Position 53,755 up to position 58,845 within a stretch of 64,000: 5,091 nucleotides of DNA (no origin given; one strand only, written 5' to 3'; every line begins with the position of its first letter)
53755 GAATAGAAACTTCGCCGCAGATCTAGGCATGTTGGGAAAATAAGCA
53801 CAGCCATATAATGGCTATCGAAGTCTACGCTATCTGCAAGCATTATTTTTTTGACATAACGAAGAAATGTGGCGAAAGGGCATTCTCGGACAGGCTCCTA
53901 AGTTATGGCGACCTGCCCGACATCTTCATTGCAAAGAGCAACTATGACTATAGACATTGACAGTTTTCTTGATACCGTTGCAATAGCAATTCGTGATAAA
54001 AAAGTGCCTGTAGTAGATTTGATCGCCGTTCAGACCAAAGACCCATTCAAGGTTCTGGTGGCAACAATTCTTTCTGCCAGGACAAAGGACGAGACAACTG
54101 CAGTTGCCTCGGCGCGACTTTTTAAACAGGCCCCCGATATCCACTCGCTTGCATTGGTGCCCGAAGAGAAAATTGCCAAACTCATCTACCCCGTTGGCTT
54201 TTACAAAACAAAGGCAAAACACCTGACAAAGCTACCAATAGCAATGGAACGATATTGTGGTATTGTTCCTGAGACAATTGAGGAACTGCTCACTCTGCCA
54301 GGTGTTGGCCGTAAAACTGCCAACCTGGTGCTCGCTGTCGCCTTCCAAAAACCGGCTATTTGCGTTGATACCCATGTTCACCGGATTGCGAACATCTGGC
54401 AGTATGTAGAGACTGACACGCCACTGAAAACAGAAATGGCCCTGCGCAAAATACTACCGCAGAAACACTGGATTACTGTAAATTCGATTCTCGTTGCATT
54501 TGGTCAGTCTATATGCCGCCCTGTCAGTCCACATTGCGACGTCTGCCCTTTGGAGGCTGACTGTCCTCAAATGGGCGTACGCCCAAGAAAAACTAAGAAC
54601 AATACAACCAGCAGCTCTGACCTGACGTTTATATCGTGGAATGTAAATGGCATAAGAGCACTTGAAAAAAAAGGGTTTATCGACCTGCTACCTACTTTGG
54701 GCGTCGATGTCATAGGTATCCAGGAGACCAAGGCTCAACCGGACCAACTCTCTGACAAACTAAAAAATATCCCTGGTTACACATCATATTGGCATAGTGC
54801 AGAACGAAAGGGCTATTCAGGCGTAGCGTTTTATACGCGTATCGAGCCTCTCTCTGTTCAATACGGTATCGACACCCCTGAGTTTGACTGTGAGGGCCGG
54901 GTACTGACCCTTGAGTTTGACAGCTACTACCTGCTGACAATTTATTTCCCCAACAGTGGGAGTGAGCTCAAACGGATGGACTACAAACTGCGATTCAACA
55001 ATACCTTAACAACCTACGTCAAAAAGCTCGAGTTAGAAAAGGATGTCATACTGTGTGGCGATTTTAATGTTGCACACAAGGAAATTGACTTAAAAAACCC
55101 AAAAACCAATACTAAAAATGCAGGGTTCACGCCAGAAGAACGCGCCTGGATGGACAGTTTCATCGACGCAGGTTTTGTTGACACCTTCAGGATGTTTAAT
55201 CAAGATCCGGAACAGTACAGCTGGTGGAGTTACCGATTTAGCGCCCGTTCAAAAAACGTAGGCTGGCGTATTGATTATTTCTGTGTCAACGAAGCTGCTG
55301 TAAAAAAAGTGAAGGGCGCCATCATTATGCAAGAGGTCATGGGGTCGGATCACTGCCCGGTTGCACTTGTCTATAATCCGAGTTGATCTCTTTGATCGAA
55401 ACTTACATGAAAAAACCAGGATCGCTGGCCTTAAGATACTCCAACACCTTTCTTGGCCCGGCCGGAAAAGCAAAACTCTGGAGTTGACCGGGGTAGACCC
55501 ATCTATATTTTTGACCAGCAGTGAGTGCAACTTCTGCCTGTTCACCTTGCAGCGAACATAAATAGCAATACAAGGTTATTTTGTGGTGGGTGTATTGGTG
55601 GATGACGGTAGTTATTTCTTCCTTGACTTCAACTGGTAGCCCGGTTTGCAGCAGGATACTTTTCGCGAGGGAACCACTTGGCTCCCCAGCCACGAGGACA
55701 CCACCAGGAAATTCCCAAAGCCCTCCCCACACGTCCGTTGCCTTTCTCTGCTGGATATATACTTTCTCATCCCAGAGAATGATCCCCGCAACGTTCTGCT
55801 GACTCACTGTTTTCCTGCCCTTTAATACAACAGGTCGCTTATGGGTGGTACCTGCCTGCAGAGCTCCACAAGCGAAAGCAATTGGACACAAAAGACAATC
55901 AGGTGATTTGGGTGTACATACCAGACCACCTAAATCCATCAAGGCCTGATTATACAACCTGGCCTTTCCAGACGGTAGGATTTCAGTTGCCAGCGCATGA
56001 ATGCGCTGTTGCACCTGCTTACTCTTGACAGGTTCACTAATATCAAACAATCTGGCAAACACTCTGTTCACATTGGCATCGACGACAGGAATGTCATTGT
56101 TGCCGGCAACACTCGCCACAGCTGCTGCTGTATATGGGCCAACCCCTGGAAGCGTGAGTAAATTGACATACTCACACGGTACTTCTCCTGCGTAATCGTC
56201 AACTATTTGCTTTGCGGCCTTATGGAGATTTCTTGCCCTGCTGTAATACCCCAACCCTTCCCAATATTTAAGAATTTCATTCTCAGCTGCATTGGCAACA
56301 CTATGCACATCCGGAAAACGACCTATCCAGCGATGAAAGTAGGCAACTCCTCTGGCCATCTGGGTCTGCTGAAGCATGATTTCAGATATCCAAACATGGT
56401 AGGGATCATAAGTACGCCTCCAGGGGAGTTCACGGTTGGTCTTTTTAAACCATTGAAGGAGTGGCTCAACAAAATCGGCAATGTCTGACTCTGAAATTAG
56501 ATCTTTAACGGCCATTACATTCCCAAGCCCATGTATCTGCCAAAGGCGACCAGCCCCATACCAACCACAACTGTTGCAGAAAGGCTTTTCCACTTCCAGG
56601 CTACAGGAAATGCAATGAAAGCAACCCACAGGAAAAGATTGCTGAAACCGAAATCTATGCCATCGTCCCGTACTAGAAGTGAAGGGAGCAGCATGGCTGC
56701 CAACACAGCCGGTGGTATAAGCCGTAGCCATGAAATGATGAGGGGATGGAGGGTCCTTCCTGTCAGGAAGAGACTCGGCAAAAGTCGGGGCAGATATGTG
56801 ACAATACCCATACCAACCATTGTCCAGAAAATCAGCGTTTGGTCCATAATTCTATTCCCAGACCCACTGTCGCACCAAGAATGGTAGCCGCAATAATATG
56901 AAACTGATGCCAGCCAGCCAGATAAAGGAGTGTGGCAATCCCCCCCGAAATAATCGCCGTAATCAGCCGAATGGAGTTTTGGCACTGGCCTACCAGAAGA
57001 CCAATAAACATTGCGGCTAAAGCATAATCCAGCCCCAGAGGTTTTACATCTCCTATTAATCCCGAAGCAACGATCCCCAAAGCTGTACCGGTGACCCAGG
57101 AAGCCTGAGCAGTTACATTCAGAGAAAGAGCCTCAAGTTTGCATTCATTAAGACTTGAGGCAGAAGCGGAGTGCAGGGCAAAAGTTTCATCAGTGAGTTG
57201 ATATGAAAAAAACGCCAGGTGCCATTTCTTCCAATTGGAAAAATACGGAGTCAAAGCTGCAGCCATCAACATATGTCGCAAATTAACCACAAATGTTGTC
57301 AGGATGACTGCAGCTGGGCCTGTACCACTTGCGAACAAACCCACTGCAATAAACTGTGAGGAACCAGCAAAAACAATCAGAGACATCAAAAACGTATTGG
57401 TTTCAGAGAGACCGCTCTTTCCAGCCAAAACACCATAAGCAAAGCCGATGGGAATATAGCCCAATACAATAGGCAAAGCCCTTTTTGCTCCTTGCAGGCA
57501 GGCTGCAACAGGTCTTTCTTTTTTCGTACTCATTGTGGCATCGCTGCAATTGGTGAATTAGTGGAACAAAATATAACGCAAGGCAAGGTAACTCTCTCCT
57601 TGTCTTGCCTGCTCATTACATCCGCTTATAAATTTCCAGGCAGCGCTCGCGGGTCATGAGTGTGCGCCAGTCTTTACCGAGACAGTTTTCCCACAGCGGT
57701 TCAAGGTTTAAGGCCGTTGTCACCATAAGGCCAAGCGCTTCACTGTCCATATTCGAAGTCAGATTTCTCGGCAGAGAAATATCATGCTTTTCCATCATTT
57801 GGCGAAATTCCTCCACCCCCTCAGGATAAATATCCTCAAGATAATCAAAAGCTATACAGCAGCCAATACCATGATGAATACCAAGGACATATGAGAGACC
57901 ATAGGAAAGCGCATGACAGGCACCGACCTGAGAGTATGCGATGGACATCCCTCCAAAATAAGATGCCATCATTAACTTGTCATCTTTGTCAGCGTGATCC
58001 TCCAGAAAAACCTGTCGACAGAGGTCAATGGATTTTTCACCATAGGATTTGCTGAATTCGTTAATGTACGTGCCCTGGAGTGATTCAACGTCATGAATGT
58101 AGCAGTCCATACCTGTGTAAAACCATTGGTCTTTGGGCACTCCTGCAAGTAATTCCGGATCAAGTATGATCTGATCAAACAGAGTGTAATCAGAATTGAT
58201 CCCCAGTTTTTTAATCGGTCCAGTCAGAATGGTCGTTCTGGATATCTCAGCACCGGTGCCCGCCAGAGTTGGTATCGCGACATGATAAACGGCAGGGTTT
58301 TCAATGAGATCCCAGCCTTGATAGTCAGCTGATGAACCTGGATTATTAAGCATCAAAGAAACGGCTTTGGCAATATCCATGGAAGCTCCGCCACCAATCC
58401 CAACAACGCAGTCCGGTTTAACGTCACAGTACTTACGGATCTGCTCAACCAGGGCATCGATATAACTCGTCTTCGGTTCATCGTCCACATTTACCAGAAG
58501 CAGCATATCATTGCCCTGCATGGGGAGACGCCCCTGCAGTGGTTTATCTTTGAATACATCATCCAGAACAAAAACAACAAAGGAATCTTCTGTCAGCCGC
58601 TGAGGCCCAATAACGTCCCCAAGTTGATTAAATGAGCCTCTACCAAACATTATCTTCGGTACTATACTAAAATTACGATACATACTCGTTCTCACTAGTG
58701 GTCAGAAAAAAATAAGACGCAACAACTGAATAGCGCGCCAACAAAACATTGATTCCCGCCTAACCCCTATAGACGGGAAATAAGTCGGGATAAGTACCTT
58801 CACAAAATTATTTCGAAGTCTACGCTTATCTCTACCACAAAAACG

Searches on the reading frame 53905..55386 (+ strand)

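Call 10: search_protein_families(library=pfam, proteins=[window:53905-55386:+], max_evalue=0.00001)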
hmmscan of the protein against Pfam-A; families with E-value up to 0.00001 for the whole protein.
window:53905-55386:+ (493 aa): 3 families
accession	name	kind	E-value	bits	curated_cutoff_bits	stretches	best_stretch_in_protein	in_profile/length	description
PF03372.29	Exo_endo_phos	-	4.8e-31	108.6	24.5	1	243-483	1-225/225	Endonuclease/Exonuclease/phosphatase family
PF00730.31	HhH-GPD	-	5.4e-23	81.8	26.2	1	52-185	1-107/108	HhH-GPD superfamily base excision DNA repair protein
PF00633.29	HHH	-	6.3e-09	35.7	24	1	119-144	4-29/30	Helix-hairpin-helix motif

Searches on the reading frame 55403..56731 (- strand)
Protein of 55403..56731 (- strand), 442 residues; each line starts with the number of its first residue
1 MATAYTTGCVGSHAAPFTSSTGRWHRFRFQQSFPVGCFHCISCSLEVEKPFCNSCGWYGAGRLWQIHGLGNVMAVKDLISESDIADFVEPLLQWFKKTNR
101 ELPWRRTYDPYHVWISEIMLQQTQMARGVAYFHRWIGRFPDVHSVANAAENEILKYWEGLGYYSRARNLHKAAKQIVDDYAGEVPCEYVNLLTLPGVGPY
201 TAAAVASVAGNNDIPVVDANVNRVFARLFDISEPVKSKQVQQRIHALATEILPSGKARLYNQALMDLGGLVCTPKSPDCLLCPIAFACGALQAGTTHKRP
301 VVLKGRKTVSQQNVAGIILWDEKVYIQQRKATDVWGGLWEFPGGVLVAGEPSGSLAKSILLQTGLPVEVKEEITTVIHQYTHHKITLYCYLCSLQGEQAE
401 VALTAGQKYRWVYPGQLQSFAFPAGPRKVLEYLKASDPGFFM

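Call 10: search_protein_families(library=pfam, proteins=[window:55403-56731:-], max_evalue=0.00001)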
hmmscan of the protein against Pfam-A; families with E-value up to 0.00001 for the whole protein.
window:55403-56731:- (442 aa): 3 families
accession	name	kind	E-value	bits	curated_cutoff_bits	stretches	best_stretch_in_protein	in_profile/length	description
PF14815.12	NUDIX_4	-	1e-23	83.7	35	1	315-431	2-112/113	NUDIX domain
PF00730.31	HhH-GPD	-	2.6e-22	79.6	26.2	1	115-244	1-102/108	HhH-GPD superfamily base excision DNA repair protein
PF00293.34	NUDIX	-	6.6e-08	33.1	21.1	1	313-432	4-133/134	NUDIX domain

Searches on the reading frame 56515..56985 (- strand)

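Call 10: search_protein_families(library=pfam, proteins=[window:56515-56985:-], max_evalue=0.00001)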
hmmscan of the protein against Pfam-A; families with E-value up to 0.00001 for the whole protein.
window:56515-56985:- (156 aa): 1 family
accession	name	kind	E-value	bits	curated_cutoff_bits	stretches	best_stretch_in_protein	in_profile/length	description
PF05437.17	AzlD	-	2.6e-20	72.9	23.7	1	52-149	1-98/99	Branched-chain amino acid transport protein (AzlD)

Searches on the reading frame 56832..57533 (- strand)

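Call 10: search_protein_families(library=pfam, proteins=[window:56832-57533:-], max_evalue=0.00001)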
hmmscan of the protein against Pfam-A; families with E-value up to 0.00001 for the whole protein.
window:56832-57533:- (233 aa): 1 family
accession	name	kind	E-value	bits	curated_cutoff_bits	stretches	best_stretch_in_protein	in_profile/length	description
PF03591.19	AzlC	-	4.4e-42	144.2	32.1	1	21-160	1-137/137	AzlC protein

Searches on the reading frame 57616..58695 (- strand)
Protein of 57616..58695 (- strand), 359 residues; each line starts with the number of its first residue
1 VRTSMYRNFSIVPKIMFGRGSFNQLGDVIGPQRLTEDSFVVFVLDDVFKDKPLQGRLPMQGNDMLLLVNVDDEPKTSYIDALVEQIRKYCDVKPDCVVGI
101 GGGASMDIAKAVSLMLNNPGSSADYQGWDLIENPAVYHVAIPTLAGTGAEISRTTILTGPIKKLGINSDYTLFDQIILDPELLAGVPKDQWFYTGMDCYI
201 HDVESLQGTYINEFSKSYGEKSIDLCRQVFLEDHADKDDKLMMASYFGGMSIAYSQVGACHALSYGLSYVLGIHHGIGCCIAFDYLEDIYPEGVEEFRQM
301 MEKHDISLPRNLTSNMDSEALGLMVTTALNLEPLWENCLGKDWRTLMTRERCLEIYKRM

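Call 10: search_protein_families(library=pfam, proteins=[window:57616-58695:-], max_evalue=0.00001)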
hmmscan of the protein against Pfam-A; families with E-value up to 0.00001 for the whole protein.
window:57616-58695:- (359 aa): 2 families
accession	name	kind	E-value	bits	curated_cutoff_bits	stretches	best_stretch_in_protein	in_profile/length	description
PF00465.25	Fe-ADH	-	1.4e-27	96.8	31.3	1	14-180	3-168/168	Iron-containing alcohol dehydrogenase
PF25137.1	ADH_Fe_C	-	2.3e-09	37.7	27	1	193-285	3-100/194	Fe-containing alcohol dehydrogenase family, C-terminal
